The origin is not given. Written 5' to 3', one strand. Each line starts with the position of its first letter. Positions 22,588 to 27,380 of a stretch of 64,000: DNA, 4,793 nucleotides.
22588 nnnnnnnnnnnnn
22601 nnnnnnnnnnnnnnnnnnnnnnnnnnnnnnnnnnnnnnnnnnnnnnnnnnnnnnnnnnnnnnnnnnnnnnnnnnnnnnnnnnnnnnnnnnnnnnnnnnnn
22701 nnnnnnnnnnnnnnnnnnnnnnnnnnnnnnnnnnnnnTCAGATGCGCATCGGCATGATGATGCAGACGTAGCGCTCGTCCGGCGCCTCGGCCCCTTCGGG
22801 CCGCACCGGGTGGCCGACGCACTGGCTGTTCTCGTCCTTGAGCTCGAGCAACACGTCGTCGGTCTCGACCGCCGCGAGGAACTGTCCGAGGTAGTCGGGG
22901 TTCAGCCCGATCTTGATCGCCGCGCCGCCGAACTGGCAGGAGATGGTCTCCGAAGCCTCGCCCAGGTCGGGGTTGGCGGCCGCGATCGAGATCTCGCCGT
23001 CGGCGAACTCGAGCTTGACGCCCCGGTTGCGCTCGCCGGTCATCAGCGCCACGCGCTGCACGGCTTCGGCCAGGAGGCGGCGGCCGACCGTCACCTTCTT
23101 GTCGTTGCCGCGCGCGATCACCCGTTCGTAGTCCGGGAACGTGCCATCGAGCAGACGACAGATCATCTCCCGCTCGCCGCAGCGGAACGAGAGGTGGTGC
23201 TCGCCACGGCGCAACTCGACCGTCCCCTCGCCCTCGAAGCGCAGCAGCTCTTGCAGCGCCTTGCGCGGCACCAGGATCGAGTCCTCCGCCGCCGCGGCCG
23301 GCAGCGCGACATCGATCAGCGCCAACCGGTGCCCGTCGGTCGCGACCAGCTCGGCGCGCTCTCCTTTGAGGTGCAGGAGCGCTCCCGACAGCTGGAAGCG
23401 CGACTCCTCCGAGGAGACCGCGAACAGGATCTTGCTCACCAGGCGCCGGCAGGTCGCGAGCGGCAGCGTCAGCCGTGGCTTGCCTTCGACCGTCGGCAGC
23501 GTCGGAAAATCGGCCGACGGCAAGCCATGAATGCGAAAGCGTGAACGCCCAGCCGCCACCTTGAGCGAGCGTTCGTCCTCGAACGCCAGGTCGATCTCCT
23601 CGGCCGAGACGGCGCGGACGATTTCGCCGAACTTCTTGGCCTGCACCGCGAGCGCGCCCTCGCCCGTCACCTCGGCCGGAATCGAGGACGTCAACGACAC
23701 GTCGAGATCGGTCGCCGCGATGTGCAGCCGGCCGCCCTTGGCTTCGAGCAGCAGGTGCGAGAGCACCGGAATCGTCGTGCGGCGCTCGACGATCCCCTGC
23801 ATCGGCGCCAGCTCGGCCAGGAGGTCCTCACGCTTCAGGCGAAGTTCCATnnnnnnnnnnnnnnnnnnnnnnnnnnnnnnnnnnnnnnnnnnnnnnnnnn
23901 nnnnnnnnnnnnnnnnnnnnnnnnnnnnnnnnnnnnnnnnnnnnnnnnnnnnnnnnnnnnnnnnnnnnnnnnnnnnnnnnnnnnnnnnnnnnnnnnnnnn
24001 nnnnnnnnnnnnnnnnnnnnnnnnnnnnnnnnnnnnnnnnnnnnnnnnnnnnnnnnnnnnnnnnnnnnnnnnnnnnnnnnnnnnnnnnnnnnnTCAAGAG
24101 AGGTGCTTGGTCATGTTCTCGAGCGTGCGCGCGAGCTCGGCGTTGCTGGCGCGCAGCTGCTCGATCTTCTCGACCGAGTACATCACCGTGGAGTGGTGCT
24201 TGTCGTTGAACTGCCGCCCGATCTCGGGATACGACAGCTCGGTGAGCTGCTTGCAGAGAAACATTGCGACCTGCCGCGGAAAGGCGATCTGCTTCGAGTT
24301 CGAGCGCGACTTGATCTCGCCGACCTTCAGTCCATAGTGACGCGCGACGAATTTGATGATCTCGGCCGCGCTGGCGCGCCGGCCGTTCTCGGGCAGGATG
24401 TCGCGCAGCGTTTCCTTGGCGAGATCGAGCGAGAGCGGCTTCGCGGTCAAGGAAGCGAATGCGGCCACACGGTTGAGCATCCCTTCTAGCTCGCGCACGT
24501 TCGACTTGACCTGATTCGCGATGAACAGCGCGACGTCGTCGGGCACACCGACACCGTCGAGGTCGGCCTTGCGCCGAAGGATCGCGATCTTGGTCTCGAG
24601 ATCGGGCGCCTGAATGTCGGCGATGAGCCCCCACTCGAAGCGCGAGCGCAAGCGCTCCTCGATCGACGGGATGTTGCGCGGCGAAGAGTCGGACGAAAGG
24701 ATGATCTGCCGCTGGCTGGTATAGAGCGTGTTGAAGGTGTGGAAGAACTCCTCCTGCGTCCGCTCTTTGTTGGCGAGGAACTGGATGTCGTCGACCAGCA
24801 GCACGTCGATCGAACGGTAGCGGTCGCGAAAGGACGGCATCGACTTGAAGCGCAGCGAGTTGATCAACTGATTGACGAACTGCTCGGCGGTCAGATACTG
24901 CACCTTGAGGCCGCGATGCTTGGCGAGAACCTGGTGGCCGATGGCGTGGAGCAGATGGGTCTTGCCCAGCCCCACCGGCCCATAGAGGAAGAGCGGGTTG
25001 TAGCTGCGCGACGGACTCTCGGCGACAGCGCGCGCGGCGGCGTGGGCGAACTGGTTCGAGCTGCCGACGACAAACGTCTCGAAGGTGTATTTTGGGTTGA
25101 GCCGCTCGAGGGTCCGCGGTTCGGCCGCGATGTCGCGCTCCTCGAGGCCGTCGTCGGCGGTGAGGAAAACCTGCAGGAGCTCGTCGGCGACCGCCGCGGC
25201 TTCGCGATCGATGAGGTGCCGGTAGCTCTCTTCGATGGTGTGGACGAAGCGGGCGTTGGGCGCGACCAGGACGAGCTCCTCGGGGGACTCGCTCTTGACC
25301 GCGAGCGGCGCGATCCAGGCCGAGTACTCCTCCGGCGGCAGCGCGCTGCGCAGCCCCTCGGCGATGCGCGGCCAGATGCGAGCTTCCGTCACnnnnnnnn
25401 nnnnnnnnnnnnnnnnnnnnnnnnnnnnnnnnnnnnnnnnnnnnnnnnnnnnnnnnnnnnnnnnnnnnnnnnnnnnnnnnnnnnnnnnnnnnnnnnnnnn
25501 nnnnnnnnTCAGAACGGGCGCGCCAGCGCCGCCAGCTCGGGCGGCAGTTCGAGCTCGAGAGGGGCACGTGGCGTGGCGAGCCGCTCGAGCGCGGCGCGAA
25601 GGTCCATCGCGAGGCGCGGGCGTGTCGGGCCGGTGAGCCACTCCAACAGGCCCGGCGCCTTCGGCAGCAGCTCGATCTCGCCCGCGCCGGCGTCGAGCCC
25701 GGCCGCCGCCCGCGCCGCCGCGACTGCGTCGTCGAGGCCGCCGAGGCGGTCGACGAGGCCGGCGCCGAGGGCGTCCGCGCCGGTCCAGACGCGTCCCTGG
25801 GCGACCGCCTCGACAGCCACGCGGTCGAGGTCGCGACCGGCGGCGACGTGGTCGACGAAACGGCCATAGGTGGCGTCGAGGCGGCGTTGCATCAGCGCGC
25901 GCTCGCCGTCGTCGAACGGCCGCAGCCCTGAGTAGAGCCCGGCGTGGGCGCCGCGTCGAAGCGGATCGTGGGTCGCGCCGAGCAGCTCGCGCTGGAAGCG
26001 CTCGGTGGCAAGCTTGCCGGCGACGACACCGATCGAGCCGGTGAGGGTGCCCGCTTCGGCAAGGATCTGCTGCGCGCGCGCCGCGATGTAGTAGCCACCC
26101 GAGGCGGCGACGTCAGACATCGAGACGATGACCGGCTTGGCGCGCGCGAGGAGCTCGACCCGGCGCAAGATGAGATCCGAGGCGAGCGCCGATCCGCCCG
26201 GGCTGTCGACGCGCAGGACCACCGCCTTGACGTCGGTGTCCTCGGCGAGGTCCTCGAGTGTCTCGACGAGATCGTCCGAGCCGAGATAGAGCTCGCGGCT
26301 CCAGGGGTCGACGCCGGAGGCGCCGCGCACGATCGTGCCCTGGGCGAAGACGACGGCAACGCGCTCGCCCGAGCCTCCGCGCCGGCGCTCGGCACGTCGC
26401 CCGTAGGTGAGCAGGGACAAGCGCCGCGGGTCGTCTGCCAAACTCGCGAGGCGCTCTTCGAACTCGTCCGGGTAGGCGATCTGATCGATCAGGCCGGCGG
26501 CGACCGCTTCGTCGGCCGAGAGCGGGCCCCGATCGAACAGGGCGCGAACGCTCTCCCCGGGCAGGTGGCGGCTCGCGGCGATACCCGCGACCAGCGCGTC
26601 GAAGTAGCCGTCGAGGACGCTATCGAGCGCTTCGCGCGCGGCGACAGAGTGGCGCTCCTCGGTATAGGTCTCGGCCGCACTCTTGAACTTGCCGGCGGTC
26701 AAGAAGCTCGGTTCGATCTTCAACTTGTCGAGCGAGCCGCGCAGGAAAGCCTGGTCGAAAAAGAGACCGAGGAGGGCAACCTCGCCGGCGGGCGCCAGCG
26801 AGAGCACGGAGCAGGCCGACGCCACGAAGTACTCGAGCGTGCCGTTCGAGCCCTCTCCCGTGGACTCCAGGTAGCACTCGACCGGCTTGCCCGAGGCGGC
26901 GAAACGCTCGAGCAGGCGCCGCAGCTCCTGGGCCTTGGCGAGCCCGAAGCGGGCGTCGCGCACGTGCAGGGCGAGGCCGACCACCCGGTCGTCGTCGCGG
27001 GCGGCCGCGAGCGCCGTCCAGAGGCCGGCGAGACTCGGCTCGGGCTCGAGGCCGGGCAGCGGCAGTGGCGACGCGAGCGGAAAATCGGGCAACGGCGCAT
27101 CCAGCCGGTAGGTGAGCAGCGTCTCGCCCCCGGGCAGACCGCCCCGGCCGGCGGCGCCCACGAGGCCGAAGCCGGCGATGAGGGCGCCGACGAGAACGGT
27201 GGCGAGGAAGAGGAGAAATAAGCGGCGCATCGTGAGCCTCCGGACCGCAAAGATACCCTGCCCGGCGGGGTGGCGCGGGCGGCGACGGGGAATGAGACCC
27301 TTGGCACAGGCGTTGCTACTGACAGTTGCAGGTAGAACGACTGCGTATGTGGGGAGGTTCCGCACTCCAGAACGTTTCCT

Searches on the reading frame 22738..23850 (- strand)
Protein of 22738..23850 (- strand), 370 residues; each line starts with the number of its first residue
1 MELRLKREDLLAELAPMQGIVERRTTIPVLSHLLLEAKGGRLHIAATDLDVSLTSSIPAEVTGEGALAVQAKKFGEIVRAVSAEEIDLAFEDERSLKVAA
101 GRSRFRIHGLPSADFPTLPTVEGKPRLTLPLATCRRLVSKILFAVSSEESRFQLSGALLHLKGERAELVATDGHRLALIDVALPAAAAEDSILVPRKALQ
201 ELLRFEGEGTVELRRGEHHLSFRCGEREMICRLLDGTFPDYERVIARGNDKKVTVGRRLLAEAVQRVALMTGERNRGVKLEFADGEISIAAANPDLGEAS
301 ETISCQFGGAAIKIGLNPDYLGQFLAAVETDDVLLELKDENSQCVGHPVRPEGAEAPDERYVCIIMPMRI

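Call 55: find_encoding_contigs(protein=window:22738-23850:-, flank=10000, max_places=4)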
Protein window:22738-23850:- (370 aa): no gene with exactly this product is on record in the collection.

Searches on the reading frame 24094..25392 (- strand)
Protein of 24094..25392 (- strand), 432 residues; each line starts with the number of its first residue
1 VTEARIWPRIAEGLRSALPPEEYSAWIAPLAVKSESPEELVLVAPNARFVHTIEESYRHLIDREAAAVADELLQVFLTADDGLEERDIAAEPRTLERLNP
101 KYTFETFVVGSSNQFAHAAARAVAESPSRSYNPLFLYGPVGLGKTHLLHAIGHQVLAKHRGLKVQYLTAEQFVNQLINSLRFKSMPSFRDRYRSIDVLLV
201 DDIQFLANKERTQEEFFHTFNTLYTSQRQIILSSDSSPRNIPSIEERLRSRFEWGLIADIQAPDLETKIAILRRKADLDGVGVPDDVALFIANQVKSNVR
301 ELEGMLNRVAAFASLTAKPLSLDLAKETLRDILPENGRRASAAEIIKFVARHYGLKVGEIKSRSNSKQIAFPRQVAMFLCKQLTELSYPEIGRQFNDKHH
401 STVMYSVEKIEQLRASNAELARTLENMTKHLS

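Call 57: search_protein_families(library=pfam, proteins=[window:24094-25392:-], max_evalue=0.00001)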
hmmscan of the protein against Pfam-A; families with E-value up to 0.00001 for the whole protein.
window:24094-25392:- (432 aa): 6 families
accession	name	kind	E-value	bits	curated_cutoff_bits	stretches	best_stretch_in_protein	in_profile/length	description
PF00308.24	Bac_DnaA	-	9.1e-73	244.2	23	1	98-258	1-161/162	Bacterial DnaA ATPAse domain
PF08299.17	Bac_DnaA_C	-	9.3e-28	96.5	31.5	1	344-410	3-69/69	Bacterial dnaA protein helix-turn-helix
PF01695.23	IstB_IS21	-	5.5e-12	46.1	24.1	1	132-235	93-193/238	IstB-like ATP binding protein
PF11638.13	DnaA_N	-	9e-09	35.4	24.6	1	5-62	2-60/65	DnaA N-terminal domain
PF22688.2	Hda_lid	-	7.2e-07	29.6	27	0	266-318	2-53/65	Hda, lid domain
PF00004.35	AAA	-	3.3e-06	28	21.2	0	135-253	2-124/131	ATPase family associated with various cellular activities (AAA)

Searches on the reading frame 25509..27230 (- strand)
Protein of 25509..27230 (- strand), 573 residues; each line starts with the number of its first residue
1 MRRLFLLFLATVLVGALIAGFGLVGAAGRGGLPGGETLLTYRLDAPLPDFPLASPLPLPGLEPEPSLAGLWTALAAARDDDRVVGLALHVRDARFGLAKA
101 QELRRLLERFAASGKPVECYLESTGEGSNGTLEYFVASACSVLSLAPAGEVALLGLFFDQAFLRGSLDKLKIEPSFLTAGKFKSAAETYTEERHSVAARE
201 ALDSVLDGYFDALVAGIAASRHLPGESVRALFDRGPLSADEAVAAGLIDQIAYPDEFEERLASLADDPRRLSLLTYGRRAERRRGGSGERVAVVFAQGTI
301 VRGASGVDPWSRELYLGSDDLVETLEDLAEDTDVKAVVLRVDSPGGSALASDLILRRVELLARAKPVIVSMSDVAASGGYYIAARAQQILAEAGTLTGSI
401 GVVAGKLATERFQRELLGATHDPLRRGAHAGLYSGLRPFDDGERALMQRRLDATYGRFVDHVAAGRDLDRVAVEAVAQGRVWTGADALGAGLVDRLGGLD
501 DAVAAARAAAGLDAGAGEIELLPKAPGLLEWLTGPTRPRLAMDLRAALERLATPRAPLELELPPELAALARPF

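Call 57: search_protein_families(library=pfam, proteins=[window:25509-27230:-], max_evalue=0.00001)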
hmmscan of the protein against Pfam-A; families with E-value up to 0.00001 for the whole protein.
window:25509-27230:- (573 aa): 1 family
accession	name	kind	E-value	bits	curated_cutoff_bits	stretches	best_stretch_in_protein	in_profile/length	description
PF01343.23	Peptidase_S49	-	3.9e-63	212.5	24.9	2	361-512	3-153/154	Peptidase family S49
